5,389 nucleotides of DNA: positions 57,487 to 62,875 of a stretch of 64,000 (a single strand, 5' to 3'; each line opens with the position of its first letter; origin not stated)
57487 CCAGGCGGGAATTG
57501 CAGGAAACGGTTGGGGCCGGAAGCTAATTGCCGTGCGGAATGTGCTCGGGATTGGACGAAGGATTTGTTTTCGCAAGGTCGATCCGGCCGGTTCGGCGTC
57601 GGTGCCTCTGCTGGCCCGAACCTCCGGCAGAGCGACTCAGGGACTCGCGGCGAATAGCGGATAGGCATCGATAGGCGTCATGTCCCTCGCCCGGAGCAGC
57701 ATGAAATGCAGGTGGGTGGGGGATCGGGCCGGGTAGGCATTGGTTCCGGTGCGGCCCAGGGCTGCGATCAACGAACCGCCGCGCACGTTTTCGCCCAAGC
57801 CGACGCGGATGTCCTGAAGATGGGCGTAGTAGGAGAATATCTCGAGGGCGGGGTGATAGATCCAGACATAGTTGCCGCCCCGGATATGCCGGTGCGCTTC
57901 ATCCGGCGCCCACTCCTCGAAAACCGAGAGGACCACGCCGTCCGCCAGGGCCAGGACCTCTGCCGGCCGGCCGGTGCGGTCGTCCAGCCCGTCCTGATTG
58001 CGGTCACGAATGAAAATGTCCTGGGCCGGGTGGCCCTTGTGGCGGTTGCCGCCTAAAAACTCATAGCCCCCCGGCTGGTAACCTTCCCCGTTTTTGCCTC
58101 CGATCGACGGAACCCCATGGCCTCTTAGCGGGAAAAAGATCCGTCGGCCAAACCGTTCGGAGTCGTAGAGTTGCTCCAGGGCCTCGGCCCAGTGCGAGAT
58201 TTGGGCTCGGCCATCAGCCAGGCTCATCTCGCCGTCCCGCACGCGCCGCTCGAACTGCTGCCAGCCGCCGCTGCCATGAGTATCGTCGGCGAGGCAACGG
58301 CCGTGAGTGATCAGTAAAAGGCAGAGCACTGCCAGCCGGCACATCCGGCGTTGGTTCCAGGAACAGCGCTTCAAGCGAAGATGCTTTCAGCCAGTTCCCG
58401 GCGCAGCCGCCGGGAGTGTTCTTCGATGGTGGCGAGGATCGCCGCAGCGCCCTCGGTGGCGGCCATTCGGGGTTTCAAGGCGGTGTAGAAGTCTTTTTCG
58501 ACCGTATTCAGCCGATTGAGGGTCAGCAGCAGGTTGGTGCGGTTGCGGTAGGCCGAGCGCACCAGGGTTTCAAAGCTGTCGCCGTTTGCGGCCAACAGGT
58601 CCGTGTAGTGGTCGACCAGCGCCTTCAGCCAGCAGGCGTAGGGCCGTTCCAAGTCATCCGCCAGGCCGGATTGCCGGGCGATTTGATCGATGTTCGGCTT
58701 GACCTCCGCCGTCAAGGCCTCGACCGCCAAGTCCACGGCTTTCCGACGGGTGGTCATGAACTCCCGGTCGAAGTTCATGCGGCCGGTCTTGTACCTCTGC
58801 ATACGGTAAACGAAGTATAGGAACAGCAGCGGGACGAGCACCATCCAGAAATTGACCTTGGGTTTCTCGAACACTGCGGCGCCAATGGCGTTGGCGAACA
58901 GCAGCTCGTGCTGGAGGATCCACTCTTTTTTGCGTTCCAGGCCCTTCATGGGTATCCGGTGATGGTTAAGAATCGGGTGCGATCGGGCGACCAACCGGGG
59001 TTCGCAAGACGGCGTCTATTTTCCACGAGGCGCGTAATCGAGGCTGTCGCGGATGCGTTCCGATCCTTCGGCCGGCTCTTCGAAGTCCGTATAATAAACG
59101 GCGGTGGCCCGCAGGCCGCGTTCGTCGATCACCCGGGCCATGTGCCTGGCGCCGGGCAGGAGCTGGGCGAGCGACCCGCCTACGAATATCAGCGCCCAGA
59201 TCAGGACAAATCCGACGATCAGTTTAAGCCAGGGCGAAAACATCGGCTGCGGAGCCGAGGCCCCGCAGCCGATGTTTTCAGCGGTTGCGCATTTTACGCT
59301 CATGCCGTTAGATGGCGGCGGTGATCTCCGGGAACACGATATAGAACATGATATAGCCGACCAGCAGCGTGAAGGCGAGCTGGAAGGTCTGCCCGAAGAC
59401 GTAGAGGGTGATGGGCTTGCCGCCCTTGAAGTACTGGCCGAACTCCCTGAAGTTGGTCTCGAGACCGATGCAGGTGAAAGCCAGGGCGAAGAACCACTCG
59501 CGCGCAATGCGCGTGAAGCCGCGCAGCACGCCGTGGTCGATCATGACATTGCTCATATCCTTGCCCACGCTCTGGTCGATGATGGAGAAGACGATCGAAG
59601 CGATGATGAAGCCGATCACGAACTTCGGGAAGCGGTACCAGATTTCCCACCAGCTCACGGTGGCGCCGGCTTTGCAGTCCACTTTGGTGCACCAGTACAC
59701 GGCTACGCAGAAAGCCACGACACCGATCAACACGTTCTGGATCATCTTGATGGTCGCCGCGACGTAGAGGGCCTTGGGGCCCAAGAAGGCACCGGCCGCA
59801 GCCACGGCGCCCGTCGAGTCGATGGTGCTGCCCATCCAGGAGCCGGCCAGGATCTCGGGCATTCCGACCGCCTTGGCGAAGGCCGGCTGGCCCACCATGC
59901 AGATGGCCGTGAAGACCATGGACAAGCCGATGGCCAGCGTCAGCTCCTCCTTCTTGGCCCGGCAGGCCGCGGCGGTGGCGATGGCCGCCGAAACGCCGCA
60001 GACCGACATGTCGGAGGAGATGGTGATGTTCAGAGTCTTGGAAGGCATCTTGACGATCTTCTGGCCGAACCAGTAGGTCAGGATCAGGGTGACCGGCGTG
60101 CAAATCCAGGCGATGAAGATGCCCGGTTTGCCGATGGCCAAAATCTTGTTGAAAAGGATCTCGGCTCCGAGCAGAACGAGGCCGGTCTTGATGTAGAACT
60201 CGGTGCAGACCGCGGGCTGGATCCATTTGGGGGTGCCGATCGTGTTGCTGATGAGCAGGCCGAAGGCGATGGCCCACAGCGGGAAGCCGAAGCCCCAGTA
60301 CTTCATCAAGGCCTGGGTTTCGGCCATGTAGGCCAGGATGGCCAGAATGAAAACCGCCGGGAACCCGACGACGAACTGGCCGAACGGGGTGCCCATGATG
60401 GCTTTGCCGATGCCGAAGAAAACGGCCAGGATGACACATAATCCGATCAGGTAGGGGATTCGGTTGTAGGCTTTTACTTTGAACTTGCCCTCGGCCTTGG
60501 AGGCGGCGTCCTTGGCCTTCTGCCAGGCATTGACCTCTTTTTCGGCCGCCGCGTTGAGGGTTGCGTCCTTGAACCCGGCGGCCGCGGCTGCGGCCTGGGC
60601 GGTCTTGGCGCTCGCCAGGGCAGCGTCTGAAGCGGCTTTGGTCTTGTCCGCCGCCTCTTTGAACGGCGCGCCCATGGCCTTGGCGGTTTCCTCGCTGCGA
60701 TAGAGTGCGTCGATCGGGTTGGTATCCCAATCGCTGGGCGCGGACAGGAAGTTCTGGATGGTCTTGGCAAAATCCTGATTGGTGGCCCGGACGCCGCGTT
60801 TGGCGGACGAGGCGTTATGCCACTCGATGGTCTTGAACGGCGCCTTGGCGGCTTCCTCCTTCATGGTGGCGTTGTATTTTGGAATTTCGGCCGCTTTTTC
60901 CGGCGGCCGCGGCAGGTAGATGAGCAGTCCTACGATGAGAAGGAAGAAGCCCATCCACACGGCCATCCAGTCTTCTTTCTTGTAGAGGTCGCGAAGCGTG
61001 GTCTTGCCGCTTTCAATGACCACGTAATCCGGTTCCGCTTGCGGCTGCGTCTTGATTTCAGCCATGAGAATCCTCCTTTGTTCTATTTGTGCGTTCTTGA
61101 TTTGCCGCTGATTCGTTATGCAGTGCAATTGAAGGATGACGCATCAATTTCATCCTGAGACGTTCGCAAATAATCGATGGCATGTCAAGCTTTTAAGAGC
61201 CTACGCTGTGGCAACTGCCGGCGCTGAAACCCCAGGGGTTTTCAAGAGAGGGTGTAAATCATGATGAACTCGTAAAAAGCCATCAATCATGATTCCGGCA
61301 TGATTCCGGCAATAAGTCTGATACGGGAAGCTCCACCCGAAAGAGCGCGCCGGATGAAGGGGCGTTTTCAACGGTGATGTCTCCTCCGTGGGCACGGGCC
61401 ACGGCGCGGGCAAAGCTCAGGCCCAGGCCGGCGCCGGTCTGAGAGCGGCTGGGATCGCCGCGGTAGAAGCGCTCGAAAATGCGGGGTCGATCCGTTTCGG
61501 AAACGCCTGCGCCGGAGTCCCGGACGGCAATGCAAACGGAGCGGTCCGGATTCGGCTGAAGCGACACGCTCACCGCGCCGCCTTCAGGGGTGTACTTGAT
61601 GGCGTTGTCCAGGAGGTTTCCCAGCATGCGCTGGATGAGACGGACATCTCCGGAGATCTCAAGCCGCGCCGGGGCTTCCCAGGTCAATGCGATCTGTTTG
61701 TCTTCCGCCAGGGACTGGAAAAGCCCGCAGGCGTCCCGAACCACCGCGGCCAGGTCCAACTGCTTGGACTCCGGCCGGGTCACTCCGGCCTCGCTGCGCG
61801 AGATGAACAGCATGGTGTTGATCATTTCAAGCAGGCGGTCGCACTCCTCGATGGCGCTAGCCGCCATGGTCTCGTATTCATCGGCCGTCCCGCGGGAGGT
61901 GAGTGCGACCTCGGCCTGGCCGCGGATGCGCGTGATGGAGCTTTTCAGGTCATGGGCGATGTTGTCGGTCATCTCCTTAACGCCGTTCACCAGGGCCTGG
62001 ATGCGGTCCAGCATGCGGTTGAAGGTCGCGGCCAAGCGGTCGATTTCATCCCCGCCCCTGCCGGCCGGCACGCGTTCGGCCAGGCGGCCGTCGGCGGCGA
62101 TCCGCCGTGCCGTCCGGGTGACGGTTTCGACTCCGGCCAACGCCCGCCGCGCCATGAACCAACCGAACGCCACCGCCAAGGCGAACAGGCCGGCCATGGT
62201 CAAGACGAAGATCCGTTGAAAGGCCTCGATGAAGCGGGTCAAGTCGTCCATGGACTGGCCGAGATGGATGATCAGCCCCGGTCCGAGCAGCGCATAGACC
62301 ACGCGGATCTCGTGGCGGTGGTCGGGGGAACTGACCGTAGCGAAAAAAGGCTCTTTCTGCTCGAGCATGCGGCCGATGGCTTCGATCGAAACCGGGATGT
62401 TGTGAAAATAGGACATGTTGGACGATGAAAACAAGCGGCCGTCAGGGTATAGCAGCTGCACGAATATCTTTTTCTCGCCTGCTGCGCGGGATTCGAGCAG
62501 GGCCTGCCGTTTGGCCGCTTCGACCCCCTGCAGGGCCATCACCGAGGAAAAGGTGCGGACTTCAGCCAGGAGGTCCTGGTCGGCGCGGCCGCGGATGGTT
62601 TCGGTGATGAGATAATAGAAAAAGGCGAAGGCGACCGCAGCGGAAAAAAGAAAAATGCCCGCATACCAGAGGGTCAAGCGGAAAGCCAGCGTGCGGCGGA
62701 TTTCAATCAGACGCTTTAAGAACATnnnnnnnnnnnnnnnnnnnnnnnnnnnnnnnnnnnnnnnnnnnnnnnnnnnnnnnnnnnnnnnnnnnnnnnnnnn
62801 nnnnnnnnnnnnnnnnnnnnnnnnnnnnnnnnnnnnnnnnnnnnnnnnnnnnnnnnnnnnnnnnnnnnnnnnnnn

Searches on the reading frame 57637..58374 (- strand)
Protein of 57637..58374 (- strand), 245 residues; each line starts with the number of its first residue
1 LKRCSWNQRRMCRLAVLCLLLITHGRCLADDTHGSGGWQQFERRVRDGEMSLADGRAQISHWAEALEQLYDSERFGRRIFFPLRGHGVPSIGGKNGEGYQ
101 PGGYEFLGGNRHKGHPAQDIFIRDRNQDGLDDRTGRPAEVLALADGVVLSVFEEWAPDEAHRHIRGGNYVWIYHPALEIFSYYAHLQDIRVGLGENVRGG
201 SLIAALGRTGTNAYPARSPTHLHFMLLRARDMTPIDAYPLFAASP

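Call 7: search_protein_families(library=pfam, proteins=[window:57637-58374:-])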
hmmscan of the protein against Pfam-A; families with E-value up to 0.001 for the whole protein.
window:57637-58374:- (245 aa): 1 family
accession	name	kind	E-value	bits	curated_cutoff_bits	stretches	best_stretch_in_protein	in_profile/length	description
PF01551.29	Peptidase_M23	-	2.1e-13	50.7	28.7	1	127-228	3-89/96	Peptidase family M23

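Call 37: search_protein_families(library=ncbifam, proteins=[window:57637-58374:-], max_evalue=0.00001)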
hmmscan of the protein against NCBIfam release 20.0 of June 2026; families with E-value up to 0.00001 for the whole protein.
window:57637-58374:- (245 aa): 1 family
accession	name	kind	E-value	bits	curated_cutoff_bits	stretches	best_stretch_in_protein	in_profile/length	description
NF052530.1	Heli_ShapePgp3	exception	4.8e-06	25.9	300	1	166-229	197-255/270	peptidoglycan metallopeptidase Pgp3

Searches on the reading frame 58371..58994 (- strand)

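Call 7: search_protein_families(library=pfam, proteins=[window:58371-58994:-])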
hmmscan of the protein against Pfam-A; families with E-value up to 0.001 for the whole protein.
window:58371-58994:- (207 aa): 0 families

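Call 35: search_protein_families(library=pfam, proteins=[window:58371-58994:-], max_evalue=0.001)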
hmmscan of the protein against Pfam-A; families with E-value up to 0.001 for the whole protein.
window:58371-58994:- (207 aa): 0 families

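Call 37: search_protein_families(library=ncbifam, proteins=[window:58371-58994:-], max_evalue=0.00001)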
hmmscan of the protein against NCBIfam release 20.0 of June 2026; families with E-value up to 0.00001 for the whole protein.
window:58371-58994:- (207 aa): 1 family
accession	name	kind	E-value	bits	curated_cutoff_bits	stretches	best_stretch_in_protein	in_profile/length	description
NF038143.1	HYxxLL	subfamily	7.9e-57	192.5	50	1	21-206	1-197/197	NF038143 family protein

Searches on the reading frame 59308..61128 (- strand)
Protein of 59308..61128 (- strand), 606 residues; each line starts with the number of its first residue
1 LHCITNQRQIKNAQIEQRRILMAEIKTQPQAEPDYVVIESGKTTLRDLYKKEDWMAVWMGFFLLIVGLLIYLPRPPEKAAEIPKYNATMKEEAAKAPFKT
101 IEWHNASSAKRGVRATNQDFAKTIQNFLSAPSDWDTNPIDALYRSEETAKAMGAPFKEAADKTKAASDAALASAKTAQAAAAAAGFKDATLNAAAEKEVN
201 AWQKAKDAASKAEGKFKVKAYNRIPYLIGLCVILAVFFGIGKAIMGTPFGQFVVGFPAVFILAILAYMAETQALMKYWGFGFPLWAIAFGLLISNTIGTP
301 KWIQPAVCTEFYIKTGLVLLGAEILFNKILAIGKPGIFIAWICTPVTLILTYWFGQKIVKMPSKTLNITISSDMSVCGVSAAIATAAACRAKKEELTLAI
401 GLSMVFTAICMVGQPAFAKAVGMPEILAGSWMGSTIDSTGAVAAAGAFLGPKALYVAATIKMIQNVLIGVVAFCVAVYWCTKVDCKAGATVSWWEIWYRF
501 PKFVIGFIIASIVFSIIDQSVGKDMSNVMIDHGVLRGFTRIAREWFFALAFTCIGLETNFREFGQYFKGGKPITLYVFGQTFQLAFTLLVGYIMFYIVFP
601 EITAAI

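Call 7: search_protein_families(library=pfam, proteins=[window:59308-61128:-])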
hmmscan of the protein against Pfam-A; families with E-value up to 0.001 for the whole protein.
window:59308-61128:- (606 aa): 1 family
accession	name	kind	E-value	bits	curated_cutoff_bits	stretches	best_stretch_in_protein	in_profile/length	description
PF03601.19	Cons_hypoth698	-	1.4e-41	142.8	24.5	1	255-565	2-295/304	Conserved hypothetical protein 698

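Call 37: search_protein_families(library=ncbifam, proteins=[window:59308-61128:-], max_evalue=0.00001)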
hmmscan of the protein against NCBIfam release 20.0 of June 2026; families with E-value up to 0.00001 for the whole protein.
window:59308-61128:- (606 aa): 1 family
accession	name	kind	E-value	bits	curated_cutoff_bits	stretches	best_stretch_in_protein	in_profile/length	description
TIGR00698.1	TIGR00698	subfamily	1.9e-20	73.4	232.6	1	259-518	10-271/335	YeiH family putative sulfate export transporter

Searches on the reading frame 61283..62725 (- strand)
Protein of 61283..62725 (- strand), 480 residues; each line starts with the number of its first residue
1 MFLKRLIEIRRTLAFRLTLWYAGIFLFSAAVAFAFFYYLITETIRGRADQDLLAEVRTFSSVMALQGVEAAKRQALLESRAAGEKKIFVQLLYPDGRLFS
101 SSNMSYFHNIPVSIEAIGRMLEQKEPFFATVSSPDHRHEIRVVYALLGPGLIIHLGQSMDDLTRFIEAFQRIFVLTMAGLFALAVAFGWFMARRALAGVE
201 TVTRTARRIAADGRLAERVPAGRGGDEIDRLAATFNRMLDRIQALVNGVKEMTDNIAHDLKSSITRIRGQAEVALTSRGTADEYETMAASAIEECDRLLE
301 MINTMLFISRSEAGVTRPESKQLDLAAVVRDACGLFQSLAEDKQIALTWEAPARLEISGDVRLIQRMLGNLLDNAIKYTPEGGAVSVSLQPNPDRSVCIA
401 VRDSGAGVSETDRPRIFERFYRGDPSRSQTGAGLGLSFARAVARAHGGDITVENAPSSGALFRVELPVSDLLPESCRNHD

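Call 35: search_protein_families(library=pfam, proteins=[window:61283-62725:-], max_evalue=0.001)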
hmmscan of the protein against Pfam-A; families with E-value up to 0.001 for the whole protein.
window:61283-62725:- (480 aa): 3 families
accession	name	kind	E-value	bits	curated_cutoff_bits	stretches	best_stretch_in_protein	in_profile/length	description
PF02518.31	HATPase_c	-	4.1e-29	101.7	26.4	1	359-468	1-109/111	Histidine kinase-, DNA gyrase B-, and HSP90-like ATPase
PF00672.30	HAMP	-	2.2e-13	50.7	25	1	190-244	1-53/53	HAMP domain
PF00512.31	HisKA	-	1.4e-11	44.7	26.9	1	250-314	3-66/66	His Kinase A (phospho-acceptor) domain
